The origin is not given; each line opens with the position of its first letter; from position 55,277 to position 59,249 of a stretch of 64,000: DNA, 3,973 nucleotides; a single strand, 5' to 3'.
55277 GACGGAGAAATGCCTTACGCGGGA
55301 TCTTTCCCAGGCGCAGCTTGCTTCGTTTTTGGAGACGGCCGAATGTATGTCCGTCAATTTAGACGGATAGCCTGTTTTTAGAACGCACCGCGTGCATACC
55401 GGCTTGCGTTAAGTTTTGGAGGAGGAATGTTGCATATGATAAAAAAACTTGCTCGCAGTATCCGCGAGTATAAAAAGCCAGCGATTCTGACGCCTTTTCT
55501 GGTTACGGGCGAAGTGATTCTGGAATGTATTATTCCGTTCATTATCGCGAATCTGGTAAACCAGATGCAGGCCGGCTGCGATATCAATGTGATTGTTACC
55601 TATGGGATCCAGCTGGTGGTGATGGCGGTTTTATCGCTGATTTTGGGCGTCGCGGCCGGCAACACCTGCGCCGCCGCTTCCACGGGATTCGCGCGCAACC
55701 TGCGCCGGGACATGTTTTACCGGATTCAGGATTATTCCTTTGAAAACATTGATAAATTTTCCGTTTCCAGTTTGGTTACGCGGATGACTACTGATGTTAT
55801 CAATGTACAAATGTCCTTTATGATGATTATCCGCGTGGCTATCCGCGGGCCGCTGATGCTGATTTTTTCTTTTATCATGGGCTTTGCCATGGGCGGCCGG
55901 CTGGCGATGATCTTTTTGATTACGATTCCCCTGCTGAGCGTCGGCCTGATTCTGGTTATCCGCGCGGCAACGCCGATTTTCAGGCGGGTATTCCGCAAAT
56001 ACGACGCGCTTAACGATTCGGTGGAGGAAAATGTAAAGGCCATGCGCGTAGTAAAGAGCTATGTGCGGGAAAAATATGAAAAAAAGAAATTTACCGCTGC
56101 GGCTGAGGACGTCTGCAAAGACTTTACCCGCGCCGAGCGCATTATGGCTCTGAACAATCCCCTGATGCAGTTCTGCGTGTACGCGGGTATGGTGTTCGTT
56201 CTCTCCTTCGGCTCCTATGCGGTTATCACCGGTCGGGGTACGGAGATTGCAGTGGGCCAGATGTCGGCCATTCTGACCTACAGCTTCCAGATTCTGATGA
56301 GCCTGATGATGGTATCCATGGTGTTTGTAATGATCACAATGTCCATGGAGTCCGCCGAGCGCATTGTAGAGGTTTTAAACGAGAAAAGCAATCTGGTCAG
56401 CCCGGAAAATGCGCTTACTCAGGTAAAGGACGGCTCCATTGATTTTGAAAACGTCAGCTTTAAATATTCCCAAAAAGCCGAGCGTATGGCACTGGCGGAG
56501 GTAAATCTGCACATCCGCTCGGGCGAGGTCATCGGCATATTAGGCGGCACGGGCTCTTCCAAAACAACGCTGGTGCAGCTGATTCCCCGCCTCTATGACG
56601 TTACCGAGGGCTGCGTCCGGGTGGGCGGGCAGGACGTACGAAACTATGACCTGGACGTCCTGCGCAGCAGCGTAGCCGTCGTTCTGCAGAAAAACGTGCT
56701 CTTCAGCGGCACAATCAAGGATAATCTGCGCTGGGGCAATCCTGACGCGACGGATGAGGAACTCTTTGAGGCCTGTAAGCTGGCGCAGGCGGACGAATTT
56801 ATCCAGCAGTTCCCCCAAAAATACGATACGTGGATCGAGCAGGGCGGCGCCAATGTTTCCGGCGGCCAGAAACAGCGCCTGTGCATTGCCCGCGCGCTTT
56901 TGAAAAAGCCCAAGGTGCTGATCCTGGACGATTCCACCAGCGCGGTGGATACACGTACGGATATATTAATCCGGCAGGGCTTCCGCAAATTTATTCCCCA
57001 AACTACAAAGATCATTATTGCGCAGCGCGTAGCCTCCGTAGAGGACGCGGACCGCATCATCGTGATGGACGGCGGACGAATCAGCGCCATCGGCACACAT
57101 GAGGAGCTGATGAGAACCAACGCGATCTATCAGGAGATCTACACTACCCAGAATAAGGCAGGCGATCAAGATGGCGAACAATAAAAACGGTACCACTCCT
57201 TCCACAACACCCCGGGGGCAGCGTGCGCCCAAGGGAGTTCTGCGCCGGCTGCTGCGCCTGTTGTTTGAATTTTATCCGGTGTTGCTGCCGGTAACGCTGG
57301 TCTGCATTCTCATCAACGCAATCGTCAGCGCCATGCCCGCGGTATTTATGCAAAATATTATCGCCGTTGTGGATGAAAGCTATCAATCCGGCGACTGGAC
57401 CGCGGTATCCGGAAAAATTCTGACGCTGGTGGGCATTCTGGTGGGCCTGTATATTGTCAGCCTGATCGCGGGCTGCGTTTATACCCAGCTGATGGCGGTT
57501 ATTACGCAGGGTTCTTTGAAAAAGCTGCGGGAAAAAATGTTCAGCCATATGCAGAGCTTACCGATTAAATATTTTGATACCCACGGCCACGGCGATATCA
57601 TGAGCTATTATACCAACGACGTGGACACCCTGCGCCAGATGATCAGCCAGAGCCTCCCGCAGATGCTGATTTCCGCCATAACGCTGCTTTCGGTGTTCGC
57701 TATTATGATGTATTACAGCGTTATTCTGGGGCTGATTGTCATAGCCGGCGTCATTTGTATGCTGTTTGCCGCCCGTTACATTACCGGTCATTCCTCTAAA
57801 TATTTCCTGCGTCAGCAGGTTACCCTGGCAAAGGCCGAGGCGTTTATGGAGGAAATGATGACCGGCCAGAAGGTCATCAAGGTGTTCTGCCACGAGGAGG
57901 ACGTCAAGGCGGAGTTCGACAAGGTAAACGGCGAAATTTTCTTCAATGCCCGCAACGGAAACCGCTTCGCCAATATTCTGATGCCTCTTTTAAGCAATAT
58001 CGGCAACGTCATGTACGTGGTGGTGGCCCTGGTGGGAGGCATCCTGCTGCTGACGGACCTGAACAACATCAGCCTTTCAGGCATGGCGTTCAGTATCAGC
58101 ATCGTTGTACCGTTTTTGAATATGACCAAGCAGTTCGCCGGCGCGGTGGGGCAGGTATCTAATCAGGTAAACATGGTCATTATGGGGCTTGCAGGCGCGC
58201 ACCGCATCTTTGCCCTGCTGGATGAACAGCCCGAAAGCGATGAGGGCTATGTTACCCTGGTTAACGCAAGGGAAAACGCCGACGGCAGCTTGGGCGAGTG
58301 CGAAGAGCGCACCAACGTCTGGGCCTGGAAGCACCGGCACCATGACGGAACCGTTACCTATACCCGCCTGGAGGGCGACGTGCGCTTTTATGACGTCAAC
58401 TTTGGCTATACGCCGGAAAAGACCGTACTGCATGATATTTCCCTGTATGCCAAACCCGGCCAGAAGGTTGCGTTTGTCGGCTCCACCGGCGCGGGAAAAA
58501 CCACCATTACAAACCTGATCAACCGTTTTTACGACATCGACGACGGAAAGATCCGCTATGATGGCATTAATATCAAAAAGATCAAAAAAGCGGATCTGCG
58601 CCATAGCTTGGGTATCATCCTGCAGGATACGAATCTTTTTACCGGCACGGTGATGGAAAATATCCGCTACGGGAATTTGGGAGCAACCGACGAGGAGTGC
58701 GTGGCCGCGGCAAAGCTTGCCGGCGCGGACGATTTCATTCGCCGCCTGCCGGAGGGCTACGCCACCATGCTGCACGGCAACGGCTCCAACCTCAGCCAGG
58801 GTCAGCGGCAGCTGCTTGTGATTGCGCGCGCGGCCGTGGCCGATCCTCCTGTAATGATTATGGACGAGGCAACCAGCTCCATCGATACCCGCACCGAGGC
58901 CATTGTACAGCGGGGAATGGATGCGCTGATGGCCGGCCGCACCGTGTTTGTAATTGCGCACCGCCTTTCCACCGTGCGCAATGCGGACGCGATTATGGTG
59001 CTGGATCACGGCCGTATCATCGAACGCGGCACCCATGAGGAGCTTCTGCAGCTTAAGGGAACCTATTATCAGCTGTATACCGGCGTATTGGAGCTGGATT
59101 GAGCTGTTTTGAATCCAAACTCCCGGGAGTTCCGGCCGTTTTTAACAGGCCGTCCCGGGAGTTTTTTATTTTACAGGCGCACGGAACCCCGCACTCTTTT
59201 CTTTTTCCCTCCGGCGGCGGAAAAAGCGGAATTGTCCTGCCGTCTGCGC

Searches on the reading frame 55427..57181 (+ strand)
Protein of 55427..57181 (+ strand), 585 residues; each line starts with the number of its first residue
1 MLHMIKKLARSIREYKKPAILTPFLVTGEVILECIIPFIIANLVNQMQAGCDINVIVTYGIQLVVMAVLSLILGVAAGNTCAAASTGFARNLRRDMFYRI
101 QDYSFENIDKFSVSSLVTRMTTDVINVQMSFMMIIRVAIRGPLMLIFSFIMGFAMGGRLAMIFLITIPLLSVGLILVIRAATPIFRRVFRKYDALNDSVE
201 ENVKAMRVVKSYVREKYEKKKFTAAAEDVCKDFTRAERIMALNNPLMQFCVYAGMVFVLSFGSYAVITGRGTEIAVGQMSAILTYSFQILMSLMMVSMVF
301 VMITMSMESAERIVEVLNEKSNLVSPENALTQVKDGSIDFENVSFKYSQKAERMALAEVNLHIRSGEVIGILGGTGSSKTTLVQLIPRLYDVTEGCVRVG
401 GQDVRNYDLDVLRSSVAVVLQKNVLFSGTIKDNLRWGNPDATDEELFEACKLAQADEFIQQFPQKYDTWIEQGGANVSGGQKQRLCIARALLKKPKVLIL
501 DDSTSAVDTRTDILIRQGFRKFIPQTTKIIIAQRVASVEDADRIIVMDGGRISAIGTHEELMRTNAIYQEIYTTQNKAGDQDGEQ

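Call 52: search_protein_families(library=pfam, proteins=[window:55427-57181:+], max_evalue=0.00001)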
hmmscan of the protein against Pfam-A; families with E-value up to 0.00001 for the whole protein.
window:55427-57181:+ (585 aa): 2 families
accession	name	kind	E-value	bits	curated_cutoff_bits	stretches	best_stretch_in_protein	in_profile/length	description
PF00664.28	ABC_membrane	-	6e-35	121.7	28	1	24-293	6-274/274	ABC transporter transmembrane region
PF00005.33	ABC_tran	-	9e-29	101.3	25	1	357-505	2-137/137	ABC transporter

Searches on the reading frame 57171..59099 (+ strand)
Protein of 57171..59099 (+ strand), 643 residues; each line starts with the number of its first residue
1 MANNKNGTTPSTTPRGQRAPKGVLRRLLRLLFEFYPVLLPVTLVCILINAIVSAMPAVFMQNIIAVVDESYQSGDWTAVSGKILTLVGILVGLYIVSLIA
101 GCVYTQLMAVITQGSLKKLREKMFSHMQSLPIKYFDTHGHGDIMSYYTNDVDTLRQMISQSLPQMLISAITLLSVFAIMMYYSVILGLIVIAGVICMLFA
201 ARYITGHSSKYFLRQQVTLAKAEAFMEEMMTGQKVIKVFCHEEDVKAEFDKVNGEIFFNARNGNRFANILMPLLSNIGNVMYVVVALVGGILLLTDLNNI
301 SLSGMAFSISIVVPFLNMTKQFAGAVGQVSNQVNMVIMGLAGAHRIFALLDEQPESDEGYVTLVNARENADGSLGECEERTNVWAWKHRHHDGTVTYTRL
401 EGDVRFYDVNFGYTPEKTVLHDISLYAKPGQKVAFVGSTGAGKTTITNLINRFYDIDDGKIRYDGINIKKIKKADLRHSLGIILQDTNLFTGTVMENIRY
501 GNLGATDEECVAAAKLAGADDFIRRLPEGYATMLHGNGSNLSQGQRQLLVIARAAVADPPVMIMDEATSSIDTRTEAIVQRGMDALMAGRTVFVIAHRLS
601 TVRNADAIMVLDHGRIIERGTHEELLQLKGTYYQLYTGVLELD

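Call 52: search_protein_families(library=pfam, proteins=[window:57171-59099:+], max_evalue=0.00001)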
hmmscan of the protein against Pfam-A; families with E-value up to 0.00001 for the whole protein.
window:57171-59099:+ (643 aa): 2 families
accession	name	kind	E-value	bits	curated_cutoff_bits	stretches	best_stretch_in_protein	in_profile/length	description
PF00664.28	ABC_membrane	-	1.1e-42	147.1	28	1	42-302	4-259/274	ABC transporter transmembrane region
PF00005.33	ABC_tran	-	4e-28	99.2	25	1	420-569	1-137/137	ABC transporter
